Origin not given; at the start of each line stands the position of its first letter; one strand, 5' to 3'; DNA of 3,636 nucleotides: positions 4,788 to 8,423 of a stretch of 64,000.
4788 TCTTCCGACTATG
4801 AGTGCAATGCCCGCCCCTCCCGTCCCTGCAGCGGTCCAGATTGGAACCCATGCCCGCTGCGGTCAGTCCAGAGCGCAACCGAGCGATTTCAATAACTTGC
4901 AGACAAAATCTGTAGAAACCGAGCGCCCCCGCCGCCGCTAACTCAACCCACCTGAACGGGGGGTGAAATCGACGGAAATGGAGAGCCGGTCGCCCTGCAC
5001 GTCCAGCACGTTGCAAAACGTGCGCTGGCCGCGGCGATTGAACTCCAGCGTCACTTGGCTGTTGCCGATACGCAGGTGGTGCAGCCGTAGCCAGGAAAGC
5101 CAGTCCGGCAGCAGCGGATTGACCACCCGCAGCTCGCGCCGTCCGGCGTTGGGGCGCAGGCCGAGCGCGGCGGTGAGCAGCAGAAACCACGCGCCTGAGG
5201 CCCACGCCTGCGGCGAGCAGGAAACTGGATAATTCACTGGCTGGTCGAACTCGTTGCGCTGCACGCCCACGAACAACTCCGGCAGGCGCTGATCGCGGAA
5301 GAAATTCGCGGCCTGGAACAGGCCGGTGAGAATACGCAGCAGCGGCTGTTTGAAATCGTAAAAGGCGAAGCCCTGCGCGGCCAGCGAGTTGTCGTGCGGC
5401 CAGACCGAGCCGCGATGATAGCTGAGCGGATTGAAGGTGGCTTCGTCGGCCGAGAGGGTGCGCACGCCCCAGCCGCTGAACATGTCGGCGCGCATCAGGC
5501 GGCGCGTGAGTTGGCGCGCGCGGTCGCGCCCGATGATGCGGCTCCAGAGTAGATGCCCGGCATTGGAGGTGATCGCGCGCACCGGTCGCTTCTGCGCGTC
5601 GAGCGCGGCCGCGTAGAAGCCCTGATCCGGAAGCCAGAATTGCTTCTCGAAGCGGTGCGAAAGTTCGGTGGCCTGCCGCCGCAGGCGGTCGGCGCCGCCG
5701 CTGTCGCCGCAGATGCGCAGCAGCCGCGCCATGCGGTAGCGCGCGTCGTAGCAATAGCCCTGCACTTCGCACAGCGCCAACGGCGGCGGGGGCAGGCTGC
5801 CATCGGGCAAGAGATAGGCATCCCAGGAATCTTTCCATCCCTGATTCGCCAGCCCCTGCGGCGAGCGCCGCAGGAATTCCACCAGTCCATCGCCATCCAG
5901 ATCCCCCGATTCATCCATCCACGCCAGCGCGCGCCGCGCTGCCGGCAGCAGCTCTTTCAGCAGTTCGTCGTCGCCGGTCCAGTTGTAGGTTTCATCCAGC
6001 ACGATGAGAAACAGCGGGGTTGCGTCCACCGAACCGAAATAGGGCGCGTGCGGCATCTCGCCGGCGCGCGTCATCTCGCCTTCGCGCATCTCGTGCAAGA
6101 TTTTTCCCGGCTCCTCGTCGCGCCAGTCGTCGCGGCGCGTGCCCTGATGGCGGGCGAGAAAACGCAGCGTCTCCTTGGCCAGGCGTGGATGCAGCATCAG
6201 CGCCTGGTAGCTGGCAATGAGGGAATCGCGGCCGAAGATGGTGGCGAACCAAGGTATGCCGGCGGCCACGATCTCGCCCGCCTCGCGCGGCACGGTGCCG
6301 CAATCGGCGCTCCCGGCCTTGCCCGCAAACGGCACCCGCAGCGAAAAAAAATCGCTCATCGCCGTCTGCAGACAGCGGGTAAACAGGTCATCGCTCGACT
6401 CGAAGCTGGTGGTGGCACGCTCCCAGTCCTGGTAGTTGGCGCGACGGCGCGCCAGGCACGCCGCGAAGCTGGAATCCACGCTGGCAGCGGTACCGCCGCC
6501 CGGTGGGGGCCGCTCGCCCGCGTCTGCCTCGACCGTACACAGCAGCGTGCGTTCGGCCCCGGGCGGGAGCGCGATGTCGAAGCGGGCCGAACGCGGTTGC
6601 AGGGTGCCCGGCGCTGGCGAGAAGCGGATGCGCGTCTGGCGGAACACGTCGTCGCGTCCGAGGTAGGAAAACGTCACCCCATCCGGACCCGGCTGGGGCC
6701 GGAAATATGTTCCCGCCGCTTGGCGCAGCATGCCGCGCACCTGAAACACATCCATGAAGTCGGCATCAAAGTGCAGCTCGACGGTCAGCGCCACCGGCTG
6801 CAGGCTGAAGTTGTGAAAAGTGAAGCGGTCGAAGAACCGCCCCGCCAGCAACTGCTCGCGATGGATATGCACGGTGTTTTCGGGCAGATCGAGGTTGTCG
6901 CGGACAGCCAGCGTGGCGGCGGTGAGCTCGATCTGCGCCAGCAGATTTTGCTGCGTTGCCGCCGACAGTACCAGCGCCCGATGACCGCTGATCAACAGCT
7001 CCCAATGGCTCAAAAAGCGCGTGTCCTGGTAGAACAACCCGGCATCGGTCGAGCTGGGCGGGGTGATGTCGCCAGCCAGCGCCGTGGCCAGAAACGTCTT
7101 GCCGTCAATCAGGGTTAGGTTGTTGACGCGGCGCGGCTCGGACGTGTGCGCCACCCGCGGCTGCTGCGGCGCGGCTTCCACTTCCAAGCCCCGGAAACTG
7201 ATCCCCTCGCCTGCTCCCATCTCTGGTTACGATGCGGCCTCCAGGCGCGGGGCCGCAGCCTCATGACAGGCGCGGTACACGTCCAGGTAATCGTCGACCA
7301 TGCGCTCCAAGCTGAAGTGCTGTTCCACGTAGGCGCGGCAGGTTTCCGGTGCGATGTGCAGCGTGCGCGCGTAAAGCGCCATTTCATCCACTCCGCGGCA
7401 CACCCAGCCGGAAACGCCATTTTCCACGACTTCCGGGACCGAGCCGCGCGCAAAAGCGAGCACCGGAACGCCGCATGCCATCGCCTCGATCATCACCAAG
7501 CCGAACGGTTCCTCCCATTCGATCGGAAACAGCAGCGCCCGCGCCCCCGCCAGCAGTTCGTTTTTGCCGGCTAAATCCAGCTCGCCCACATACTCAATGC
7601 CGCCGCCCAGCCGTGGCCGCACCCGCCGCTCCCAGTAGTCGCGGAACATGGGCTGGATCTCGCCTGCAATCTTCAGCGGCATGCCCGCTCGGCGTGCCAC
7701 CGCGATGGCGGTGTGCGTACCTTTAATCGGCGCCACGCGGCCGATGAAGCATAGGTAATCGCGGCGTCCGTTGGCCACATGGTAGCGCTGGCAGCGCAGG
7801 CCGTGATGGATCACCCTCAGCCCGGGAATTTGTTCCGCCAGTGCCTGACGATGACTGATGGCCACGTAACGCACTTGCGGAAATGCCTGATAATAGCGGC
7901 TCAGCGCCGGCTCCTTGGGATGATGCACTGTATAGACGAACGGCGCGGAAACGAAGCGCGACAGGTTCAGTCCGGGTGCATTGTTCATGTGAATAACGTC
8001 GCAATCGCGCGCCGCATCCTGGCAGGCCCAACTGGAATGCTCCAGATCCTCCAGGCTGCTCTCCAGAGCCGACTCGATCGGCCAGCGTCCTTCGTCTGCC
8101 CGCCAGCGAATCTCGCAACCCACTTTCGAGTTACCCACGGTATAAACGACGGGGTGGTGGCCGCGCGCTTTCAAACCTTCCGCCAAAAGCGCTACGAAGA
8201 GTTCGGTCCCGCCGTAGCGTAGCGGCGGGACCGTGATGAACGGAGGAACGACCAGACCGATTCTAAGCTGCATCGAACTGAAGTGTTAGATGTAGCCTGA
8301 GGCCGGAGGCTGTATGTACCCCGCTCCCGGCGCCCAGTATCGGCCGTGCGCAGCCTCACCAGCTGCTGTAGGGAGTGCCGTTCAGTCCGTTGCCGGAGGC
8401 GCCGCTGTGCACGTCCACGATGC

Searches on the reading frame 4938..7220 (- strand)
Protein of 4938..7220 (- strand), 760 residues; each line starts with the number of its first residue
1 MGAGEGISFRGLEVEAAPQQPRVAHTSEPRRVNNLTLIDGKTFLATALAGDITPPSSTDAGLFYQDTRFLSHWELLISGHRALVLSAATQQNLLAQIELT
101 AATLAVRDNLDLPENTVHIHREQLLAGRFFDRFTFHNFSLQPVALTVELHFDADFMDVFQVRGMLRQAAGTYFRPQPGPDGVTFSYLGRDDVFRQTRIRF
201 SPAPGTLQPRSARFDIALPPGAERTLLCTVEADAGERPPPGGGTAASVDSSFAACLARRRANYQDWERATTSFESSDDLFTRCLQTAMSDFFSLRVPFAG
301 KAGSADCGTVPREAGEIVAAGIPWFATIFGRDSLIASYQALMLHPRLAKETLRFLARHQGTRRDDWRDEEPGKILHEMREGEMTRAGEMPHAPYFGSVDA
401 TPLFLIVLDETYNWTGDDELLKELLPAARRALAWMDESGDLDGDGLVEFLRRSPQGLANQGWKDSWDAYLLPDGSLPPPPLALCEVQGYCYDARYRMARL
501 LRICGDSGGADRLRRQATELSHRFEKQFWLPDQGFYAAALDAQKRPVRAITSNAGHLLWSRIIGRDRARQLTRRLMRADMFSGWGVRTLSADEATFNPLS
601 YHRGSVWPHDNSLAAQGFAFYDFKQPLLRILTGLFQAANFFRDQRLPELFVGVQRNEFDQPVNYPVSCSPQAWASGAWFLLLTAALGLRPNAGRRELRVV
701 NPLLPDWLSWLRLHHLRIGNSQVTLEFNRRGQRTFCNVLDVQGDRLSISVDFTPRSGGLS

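Call 40: search_protein_families(library=pfam, proteins=[window:4938-7220:-], max_evalue=0.001)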
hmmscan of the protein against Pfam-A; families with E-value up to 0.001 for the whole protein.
window:4938-7220:- (760 aa): 3 families
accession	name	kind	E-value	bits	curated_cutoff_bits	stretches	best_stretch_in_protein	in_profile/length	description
PF14742.11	GDE_N_bis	-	3.8e-54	183.8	22.1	1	37-226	1-191/194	N-terminal domain of (some) glycogen debranching enzymes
PF22422.2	MGH1-like_GH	-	1.1e-19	71.7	27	1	332-619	8-309/356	Mannosylglycerate hydrolase MGH1-like glycoside hydrolase domain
PF06202.20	GDE_C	-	1.7e-09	37.5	21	1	312-676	12-363/367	Amylo-alpha-1,6-glucosidase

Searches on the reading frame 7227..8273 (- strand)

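Call 40: search_protein_families(library=pfam, proteins=[window:7227-8273:-], max_evalue=0.001)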
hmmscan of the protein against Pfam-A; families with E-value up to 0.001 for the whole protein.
window:7227-8273:- (348 aa): 6 families
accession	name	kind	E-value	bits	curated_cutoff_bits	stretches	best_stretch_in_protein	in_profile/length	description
PF00534.26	Glycos_transf_1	-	2.6e-19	69.8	26.4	1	167-300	11-148/172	Glycosyl transferases group 1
PF13692.12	Glyco_trans_1_4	-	2e-18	67.5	27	1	173-304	3-136/142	Glycosyl transferases group 1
PF13439.12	Glyco_transf_4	-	7.1e-09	36.3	28.5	1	20-146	1-149/170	Glycosyltransferase Family 4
PF13579.12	Glyco_trans_4_4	-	8.6e-07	29.9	29.7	1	21-145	1-125/158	Glycosyl transferase 4-like domain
PF13524.12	Glyco_trans_1_2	-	6.2e-05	23.4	25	1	192-329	9-133/144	Glycosyl transferase-like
PF20706.3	GT4-conflict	-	0.00027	20.5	26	0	240-274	278-311/385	Family 4 Glycosyltransferase in conflict systems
